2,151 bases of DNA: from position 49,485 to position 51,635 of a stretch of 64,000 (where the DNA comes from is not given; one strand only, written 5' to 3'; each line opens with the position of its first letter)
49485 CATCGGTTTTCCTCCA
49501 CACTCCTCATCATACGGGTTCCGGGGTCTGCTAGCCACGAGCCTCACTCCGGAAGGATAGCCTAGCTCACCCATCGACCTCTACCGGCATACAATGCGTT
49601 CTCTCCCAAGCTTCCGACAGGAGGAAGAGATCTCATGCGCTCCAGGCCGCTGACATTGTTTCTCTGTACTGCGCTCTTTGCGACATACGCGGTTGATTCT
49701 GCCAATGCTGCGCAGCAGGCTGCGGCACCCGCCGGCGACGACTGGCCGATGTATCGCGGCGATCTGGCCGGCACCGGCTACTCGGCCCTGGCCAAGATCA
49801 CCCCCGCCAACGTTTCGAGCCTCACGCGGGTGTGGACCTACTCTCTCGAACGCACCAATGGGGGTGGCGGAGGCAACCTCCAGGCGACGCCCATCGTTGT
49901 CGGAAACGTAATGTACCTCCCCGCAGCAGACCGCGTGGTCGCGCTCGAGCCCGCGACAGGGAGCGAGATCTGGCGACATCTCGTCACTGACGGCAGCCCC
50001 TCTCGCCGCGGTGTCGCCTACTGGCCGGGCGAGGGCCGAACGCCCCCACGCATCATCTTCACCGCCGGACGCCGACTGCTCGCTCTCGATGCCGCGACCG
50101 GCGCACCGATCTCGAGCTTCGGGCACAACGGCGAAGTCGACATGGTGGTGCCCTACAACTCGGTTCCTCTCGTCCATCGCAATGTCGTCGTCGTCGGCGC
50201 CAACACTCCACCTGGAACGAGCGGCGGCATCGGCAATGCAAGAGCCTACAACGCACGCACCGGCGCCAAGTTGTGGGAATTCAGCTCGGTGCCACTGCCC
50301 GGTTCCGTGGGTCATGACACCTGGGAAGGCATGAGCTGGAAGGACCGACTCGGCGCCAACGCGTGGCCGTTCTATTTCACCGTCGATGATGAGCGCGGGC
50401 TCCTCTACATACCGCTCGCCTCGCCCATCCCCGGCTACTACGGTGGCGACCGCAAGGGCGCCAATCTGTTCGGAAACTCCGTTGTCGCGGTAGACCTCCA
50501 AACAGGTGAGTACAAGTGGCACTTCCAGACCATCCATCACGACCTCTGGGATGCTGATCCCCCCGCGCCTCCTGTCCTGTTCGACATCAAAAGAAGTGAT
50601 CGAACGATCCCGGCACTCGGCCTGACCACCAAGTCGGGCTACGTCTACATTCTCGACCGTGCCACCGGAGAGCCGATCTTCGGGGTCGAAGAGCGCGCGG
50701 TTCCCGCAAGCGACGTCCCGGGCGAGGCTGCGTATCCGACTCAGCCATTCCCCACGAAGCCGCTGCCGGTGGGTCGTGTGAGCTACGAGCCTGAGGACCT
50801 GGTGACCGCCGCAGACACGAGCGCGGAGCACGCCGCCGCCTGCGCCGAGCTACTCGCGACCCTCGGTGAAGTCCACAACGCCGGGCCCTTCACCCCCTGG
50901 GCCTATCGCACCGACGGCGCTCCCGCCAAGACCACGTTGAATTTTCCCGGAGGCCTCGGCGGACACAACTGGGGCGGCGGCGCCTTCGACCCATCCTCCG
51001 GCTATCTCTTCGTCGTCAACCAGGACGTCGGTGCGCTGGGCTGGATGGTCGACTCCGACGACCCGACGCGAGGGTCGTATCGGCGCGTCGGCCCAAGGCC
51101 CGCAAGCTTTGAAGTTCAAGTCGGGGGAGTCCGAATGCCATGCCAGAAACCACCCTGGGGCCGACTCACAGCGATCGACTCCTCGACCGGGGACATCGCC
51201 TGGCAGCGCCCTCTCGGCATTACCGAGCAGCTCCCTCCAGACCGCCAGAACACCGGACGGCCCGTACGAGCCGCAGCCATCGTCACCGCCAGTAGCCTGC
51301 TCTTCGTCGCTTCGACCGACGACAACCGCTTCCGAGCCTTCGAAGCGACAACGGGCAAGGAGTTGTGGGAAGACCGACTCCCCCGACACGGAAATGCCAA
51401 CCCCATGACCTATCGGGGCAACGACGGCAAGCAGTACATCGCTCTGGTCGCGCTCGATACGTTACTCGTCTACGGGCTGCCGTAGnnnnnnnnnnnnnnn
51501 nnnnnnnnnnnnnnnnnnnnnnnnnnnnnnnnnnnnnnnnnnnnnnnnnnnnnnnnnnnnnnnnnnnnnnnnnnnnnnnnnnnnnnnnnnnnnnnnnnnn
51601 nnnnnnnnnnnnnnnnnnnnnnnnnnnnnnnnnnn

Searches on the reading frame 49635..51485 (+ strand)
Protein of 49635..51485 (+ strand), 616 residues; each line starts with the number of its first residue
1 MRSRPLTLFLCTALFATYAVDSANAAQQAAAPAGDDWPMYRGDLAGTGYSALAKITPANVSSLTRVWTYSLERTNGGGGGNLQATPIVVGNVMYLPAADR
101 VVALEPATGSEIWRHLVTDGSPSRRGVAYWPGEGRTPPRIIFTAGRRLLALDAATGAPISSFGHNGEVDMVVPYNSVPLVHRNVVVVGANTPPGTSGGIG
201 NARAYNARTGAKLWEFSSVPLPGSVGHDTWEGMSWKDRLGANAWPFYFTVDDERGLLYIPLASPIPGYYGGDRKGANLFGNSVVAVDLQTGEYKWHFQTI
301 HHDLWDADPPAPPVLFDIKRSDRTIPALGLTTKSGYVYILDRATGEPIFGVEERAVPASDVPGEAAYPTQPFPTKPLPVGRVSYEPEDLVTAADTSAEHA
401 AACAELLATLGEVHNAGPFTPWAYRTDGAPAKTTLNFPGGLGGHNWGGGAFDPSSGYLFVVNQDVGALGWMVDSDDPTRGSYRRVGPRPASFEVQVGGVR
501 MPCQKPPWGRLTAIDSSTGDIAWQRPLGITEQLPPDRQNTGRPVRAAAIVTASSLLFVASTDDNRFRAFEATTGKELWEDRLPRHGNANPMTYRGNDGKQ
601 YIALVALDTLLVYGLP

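Call 44: search_protein_families(library=pfam, proteins=[window:49635-51485:+], max_evalue=0.0001)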
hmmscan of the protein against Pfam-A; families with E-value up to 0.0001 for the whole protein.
window:49635-51485:+ (616 aa): 2 families
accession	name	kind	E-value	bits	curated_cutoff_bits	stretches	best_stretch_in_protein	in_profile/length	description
PF01011.28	PQQ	-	6e-173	577.2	26.7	1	37-602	1-595/595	Glucose/ethanol/alcohol dehydrogenase, beta-propeller domain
PF13360.13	PQQ_2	-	4.2e-21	76.1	27.6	1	509-593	3-72/233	Outer membrane protein assembly factor BamB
